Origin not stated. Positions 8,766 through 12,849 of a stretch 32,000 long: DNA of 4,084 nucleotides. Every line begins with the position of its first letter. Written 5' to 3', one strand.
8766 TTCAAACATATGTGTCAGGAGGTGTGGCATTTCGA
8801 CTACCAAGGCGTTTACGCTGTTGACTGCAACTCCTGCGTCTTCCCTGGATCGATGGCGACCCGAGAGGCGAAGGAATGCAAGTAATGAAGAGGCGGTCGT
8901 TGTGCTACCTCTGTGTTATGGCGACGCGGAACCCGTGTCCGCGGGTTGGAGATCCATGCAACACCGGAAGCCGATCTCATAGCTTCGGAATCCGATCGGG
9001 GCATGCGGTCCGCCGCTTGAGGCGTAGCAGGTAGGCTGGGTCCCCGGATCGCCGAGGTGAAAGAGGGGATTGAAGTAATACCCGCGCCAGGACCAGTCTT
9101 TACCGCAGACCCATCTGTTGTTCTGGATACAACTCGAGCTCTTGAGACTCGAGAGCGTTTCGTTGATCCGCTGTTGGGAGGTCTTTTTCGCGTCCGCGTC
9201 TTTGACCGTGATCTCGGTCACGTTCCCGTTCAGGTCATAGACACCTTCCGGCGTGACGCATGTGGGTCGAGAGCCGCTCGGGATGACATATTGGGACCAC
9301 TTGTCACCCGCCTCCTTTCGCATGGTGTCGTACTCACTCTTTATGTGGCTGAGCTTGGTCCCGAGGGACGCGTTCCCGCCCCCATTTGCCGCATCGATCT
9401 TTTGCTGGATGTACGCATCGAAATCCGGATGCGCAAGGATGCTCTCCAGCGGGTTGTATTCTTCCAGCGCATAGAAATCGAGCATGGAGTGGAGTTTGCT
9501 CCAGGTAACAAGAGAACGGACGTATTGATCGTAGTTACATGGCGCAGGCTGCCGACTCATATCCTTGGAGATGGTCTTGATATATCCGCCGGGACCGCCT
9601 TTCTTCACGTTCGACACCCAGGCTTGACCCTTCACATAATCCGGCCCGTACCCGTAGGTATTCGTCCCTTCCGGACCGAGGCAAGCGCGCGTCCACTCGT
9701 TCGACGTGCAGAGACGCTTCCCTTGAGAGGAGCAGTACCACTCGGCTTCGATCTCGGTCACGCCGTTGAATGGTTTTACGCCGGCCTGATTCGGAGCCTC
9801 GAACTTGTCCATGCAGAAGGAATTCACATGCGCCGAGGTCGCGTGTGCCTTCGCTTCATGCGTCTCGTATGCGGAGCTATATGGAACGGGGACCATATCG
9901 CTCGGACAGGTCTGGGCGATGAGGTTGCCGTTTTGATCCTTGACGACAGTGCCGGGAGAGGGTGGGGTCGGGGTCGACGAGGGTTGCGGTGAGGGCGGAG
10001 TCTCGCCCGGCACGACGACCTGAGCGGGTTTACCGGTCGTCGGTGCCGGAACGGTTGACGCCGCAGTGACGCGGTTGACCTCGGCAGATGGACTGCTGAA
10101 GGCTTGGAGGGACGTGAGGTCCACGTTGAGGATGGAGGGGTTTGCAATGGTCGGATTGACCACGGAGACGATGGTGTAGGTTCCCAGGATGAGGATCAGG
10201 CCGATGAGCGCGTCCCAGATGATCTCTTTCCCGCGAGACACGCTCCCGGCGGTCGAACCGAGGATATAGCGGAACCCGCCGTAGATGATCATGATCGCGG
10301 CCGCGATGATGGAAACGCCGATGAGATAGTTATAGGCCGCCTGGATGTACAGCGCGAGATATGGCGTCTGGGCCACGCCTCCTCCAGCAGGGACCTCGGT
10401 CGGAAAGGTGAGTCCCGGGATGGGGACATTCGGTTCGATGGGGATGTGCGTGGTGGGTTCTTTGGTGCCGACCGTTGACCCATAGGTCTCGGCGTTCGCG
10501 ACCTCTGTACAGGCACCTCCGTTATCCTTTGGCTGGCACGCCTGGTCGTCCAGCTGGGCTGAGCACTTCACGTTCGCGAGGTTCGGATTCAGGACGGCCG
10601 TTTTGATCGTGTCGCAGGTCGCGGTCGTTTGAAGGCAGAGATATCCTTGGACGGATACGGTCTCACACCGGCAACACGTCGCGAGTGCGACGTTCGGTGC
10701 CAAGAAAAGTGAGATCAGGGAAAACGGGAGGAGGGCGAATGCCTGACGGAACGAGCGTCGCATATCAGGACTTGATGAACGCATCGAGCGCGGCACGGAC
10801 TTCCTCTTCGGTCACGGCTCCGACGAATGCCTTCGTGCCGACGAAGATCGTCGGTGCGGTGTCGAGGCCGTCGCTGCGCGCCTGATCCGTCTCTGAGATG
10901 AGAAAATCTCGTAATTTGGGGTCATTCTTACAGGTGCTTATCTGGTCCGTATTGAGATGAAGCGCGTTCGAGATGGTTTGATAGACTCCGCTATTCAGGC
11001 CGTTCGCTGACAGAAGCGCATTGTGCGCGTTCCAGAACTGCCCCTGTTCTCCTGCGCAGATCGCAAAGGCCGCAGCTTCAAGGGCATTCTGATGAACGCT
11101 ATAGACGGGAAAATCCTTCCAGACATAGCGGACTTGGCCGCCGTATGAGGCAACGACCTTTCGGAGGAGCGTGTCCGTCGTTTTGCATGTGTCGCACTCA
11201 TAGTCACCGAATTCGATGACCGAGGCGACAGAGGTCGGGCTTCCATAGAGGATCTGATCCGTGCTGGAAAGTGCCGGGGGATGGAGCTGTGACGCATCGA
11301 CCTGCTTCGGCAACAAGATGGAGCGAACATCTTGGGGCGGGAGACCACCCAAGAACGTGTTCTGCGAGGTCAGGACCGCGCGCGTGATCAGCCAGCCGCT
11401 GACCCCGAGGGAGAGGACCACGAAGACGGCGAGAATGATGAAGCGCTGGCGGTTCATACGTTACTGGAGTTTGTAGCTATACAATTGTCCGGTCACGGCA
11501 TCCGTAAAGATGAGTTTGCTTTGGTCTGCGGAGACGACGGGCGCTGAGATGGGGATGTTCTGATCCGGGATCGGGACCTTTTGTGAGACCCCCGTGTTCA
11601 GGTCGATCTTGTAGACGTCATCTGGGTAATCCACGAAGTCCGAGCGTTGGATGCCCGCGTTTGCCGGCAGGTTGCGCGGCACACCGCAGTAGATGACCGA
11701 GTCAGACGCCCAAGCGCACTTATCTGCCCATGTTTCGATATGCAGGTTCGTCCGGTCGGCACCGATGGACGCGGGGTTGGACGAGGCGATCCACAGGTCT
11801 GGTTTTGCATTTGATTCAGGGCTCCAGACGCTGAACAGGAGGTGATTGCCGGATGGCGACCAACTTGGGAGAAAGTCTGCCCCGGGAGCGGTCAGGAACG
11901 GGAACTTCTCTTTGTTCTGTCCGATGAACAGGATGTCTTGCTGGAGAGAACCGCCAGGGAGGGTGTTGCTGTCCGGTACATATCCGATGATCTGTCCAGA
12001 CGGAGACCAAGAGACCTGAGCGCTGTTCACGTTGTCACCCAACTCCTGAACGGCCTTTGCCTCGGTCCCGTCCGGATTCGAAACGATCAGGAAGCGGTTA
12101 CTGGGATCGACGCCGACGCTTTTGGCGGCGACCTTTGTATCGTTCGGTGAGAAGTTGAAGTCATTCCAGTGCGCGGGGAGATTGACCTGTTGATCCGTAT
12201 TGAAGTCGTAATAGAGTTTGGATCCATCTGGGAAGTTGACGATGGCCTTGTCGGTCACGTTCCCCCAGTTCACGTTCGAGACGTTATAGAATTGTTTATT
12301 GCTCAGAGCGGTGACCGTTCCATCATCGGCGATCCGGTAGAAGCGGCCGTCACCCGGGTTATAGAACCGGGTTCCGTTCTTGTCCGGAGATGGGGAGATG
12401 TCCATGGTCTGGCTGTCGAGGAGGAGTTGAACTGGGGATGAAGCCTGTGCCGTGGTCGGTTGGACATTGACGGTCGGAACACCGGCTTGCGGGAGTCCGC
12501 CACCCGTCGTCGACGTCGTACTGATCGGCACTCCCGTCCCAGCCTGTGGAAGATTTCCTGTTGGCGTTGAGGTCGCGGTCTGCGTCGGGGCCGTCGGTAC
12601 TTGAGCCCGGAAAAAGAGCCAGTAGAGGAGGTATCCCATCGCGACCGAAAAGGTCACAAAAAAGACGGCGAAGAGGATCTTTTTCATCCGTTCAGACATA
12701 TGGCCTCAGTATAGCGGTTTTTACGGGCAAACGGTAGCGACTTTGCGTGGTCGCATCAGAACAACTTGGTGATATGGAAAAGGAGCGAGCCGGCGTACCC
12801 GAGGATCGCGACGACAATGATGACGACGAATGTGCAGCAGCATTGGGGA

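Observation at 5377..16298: Three paralogous 'pilin anchor + exo-enzyme' fusions with a DsbA, a PD40 propeller and a giant tail-anchored protein: candidate undescribed envelope system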

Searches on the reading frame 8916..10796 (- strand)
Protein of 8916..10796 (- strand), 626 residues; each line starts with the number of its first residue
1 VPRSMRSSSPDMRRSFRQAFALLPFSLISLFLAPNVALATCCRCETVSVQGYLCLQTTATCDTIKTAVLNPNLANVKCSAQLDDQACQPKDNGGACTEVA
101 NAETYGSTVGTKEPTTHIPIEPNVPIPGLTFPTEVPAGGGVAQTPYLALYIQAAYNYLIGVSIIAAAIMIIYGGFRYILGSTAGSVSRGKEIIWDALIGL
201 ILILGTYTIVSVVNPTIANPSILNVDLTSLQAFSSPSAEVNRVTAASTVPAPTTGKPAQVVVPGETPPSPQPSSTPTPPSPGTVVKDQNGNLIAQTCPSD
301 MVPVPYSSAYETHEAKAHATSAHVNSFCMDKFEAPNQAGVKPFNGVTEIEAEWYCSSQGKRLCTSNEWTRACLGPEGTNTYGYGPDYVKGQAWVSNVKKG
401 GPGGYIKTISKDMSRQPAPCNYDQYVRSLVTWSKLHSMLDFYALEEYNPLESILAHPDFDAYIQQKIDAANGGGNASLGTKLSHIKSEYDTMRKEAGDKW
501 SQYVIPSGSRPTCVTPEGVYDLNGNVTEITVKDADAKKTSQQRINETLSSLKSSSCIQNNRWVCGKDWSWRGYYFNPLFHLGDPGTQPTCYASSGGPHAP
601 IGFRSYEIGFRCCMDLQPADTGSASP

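Call 4: search_protein_families(library=pfam, proteins=[window:8916-10796:-], max_evalue=0.1)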
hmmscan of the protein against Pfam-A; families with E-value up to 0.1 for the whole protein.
window:8916-10796:- (626 aa): 2 families
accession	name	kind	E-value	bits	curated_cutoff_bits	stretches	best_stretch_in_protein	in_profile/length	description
PF03781.23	FGE-sulfatase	-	1.3e-08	35.3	23.3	1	333-395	76-146/255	Sulfatase-modifying factor enzyme 1-like domain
PF18895.5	T4SS_pilin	-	0.0015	19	26.6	1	151-213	9-71/71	Type IV secretion system pilin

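Call 5: search_protein_families(library=ncbifam, proteins=[window:8916-10796:-], max_evalue=0.1)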
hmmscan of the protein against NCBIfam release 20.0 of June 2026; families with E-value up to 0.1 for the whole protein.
window:8916-10796:- (626 aa): 1 family
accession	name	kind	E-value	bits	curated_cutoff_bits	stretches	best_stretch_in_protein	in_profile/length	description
NF041186.1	SenA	equivalog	0.018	14.5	420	1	341-377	271-307/382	selenoneine synthase SenA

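Call 87: search_protein_families(library=padloc, proteins=[window:8916-10763:-], max_evalue=0.01)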
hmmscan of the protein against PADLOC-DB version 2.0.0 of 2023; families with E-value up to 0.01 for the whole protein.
window:8916-10763:- (615 aa): 0 families

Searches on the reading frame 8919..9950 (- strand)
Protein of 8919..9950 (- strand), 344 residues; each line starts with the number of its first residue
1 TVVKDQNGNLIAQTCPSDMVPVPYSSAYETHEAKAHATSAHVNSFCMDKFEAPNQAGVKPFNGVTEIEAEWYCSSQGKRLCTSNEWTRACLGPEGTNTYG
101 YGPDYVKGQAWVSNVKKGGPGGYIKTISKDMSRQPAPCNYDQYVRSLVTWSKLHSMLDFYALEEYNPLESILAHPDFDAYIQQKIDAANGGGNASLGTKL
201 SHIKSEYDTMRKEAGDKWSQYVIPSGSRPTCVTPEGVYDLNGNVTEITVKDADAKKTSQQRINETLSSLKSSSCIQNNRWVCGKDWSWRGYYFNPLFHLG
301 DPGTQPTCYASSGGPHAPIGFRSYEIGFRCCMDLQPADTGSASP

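Call 80: search_solved_structures(query=A6, max_evalue=0.1, show_alignments=2)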
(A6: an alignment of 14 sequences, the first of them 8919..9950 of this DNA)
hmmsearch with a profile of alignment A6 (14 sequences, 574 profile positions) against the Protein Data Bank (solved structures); distinct sequences matched with E-value up to 0.1: 14.
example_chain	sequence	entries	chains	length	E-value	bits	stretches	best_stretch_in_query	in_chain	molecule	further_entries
1y4j_A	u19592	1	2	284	0.00011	24.5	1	338-412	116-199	Sulfatase modifying factor 2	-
7ml6_A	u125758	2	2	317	0.005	19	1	339-373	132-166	CalU17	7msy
6vqp_A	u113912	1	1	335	0.006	18.8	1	339-373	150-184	CalU17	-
2aft_X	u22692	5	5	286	0.0064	18.7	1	338-386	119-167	Sulfatase modifying factor 1 | Sulfatase-modifying factor 1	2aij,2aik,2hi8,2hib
2afy_X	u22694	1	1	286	0.0064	18.7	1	338-386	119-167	Sulfatase modifying factor 1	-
2aii_X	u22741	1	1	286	0.0064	18.7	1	338-386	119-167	Sulfatase modifying factor 1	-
1y1e_X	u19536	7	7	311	0.0073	18.5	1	338-386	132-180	C-alpha-formyglycine-generating enzyme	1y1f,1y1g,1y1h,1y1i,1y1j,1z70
8aru_A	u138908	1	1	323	0.0078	18.4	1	338-386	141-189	Formylglycine-generating enzyme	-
31dc_A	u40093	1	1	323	0.0078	18.4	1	338-386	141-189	Formylglycine-generating enzyme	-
5ssx_A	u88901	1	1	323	0.0078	18.4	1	338-386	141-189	Formylglycine-generating enzyme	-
5ssy_A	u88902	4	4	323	0.0078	18.4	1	338-386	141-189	Formylglycine-generating enzyme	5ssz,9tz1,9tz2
6muj_A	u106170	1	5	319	0.063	15.4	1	338-388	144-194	Formylglycine-generating enzyme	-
2q17_A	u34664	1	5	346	0.071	15.2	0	338-388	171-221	formylglycine generating enzyme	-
7du6_A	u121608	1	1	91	0.093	14.8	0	336-371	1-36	mkDPBB_sym2 protein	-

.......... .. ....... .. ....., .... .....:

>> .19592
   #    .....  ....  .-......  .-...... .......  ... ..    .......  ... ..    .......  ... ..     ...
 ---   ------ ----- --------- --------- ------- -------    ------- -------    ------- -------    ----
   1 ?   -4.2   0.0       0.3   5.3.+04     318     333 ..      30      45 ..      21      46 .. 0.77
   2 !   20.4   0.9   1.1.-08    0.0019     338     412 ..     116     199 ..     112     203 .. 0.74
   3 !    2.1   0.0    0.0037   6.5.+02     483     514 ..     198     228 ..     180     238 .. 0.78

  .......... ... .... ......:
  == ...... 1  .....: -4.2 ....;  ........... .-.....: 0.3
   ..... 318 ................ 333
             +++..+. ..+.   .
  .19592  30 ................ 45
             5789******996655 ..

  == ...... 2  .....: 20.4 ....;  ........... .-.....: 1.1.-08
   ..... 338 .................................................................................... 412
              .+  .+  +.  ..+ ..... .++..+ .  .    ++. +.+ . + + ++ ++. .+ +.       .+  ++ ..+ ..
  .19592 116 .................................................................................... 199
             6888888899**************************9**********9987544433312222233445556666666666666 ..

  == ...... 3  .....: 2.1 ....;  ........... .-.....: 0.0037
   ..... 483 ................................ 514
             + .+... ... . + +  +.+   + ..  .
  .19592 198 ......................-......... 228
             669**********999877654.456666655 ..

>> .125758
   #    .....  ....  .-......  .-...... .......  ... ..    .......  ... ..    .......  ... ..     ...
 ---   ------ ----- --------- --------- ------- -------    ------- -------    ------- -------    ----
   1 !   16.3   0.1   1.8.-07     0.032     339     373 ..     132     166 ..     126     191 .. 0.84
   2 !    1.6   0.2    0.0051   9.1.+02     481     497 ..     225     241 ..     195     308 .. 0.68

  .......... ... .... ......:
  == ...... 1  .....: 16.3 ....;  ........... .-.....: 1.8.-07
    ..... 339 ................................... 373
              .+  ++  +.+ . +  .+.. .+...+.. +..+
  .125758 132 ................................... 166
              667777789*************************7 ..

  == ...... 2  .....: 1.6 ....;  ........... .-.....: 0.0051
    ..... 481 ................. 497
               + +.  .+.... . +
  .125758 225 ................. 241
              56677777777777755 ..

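Call 88: search_protein_families(library=phrogs, proteins=[window:8919-9950:-], max_evalue=0.01)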
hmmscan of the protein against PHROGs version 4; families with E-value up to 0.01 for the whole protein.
window:8919-9950:- (344 aa): 0 families

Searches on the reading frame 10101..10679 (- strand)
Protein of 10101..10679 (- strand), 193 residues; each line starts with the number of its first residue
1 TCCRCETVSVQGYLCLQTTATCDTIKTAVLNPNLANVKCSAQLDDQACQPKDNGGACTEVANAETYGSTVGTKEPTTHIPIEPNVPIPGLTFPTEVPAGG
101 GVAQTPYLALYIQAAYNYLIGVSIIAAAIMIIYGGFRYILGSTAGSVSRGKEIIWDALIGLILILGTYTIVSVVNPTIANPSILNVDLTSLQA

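Call 62: predict_structure(alignment_id=A4)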
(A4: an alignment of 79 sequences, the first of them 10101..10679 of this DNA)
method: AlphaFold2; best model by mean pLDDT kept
length: 193 residues; sequences in the alignment: 79
mean_pLDDT: 90.4   pTM: 0.64
mean pLDDT of the five models: 90.4, 90.4, 90.0, 89.5, 89.1
residues with pLDDT >= 90: 140; 70-90: 44; 50-70: 9; < 50: 0
segments of 3 or more residues with pLDDT < 50: none
pLDDT, mean of each block of 10 residues (from residue 1): 92 94 95 94 95 92 83 70 91 84 87 93 97 95 91 97 97 93 84 69
secondary structure, 60 per line:
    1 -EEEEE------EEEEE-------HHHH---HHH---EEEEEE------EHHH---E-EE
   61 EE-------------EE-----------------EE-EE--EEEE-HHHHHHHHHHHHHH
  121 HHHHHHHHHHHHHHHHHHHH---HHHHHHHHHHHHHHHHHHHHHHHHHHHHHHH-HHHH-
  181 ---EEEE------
elements in order: E2-6 E13-17 H25-28 E38-43 E59-62 E102-105 H107-140 H144-174 H176-179 E184-187

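Call 67: fold_search(model_id=the predicted structure, library=pdb)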
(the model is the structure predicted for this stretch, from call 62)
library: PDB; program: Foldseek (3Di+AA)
matches with E <= 10: 286; with E <= 0.001: 0
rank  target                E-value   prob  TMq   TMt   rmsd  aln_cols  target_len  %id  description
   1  9div_F                4.6e-01  0.97  0.33  0.46   3.4        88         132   17  The crystal structure of de novo designed ChuA binding protein C8 (released 2025-05-21)
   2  9div_E                7.4e-01  0.93  0.32  0.46   3.6        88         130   16  The crystal structure of de novo designed ChuA binding protein C8 (released 2025-05-21)
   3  3rko_G                1.0e+00  0.96  0.25  0.47   8.7        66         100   18  Crystal structure of the membrane domain of respiratory complex I from E. coli at 3.0 angstrom resolution (released 2011-08-03)
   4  4h63_H                1.2e+00  0.66  0.29  0.32   9.9        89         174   12  Structure of the Schizosaccharomyces pombe Mediator head module (released 2012-10-31)
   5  7d3u_F                1.3e+00  0.91  0.25  0.55   8.4        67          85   19  Structure of Mrp complex from Dietzia sp. DQ12-45-1b (released 2020-12-09)
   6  8zar_C                1.4e+00  0.82  0.31  0.18   2.9        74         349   15  EmrAB-TolC MFS-type tripartite multidrug efflux pump FA (released 2025-04-30)
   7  1ijp_MODEL_1_A        1.4e+00  0.51  0.24  0.49   4.6        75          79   21  Solution Structure of Ala20Pro/Pro64Ala substituted subunit c of Escherichia coli ATP synthase (released 2002-03-27)
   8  7a0g_EEE              1.4e+00  0.28  0.17  0.11   6.2        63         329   21  Structure of the SmhB pore of the tripartite alpha-pore forming toxin, Smh, from Serratia marcescens. (released 2021-03-31)
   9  4m70_Q                1.5e+00  0.54  0.21  0.35   9.1        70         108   21  Crystal structure of potato Rx-CC domain in complex with RanGAP2-WPP domain (released 2013-11-13)
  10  5ng5_A                1.6e+00  0.41  0.31  0.19   7.4       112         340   12  multi-drug efflux; membrane transport; RND superfamily; Drug resistance (released 2017-04-19)
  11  4m70_H                1.7e+00  0.41  0.23  0.35   9.5        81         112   17  Crystal structure of potato Rx-CC domain in complex with RanGAP2-WPP domain (released 2013-11-13)
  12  6nbq_E                1.7e+00  0.38  0.21  0.38  18.9        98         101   13  T.elongatus NDH (data-set 1) (released 2019-02-27)
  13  8zal_B                1.8e+00  0.77  0.30  0.17   2.6        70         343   16  EmrAB-TolC MFS-type tripartite multidrug efflux pump EA (released 2025-04-30)
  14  8zar_D                1.8e+00  0.77  0.30  0.16   2.5        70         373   16  EmrAB-TolC MFS-type tripartite multidrug efflux pump FA (released 2025-04-30)
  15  1a91_MODEL_1_A        1.8e+00  0.41  0.26  0.52   4.3        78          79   24  SUBUNIT C OF THE F1FO ATP SYNTHASE OF ESCHERICHIA COLI; NMR, 10 STRUCTURES (released 1998-07-01)
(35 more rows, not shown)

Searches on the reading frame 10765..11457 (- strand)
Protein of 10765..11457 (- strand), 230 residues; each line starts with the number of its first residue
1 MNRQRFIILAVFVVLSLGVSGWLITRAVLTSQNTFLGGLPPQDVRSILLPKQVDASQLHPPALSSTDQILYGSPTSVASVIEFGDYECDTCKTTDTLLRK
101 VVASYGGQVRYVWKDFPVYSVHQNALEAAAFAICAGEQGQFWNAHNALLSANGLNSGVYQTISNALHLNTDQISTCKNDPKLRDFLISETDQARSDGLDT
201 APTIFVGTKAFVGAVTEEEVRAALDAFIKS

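Call 4: search_protein_families(library=pfam, proteins=[window:10765-11457:-], max_evalue=0.1)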
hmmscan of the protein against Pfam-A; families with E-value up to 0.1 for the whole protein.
window:10765-11457:- (230 aa): 2 families
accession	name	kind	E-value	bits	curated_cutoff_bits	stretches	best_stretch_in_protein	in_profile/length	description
PF13462.12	Thioredoxin_4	-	2.8e-19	70.4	23.2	1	66-226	3-165/165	Thioredoxin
PF01323.26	DSBA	-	3.5e-09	37.2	25.6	1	80-224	2-190/191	DSBA-like thioredoxin domain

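Call 5: search_protein_families(library=ncbifam, proteins=[window:10765-11457:-], max_evalue=0.1)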
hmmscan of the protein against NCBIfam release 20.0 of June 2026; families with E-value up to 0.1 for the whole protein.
window:10765-11457:- (230 aa): 1 family
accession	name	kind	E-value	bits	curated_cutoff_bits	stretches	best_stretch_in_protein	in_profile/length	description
NF041057.1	Rcas_1661_fam_Se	equivalog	6.6e-16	58.6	190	1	69-226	82-246/247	Rcas_1661 family thioredoxin-like (seleno)lipoprotein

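Call 11: list_cluster_members(proteins=[P0001, P0008, window:10765-11457:-, window:11461-12699:-, window:16341-18809:-])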
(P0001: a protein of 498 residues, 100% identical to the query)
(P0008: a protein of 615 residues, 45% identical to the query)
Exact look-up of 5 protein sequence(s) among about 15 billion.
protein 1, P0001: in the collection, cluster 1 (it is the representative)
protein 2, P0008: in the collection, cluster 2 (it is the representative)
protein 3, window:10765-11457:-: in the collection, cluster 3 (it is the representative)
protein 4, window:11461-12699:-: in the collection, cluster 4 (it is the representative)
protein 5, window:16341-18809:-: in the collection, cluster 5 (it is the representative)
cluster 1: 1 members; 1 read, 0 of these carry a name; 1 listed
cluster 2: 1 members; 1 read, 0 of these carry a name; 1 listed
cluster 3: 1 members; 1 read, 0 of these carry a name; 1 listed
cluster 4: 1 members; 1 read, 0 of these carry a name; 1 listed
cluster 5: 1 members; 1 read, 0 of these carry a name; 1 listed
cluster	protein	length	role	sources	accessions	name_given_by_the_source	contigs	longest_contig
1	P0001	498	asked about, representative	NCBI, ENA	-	-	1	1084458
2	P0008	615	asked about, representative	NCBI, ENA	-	-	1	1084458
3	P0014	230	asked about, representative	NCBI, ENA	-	-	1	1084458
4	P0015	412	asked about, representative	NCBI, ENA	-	-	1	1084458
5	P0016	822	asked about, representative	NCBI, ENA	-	-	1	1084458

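Call 87: search_protein_families(library=padloc, proteins=[window:10765-11457:-], max_evalue=0.01)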
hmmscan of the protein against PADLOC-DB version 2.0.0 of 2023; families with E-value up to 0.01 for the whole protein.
window:10765-11457:- (230 aa): 0 families

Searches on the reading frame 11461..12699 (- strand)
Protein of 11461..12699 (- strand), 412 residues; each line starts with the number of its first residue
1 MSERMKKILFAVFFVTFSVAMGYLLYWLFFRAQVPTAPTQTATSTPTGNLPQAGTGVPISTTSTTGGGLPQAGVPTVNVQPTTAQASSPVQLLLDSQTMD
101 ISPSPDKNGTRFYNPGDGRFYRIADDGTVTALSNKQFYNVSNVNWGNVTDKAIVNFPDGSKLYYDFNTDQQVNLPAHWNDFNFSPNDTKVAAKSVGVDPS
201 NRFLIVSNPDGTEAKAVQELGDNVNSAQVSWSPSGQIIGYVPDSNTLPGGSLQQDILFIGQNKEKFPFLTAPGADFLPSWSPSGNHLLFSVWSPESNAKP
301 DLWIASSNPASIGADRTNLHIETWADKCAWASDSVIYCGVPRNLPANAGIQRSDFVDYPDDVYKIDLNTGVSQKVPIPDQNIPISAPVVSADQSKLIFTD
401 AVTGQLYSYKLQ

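Call 4: search_protein_families(library=pfam, proteins=[window:11461-12699:-], max_evalue=0.1)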
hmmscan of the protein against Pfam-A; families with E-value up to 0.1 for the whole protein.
window:11461-12699:- (412 aa): 1 family
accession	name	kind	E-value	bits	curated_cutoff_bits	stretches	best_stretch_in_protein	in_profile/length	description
PF07676.18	PD40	-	1.1e-05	25.7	20.9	1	270-303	6-37/38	WD40-like Beta Propeller Repeat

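Call 5: search_protein_families(library=ncbifam, proteins=[window:11461-12699:-], max_evalue=0.1)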
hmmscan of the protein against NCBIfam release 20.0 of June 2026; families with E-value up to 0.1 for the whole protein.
window:11461-12699:- (412 aa): 1 family
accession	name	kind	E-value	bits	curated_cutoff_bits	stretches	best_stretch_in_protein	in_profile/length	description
TIGR02800.1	propeller_TolB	equivalog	7.4e-08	31.7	343.15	1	210-294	311-387/418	Tol-Pal system beta propeller repeat protein TolB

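Call 87: search_protein_families(library=padloc, proteins=[window:11461-12699:-], max_evalue=0.01)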
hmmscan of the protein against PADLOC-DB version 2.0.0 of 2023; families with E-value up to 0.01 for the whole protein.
window:11461-12699:- (412 aa): 0 families

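Call 88: search_protein_families(library=phrogs, proteins=[window:11461-12699:-], max_evalue=0.01)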
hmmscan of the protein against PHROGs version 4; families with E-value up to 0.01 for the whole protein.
window:11461-12699:- (412 aa): 0 families

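Call 95: search_solved_structures(query=window:11461-12699:-, max_evalue=0.01)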
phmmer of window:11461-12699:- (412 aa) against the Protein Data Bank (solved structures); distinct sequences matched with E-value up to 0.01: 3.
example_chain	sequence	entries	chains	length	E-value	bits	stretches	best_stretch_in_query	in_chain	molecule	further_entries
6tji_A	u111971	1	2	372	0.0044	19.4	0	98-128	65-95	Cake10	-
6tjh_A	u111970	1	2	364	0.0048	19.3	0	98-128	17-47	Cake9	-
6tjg_A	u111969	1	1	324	0.0069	18.8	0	98-128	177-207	Cake8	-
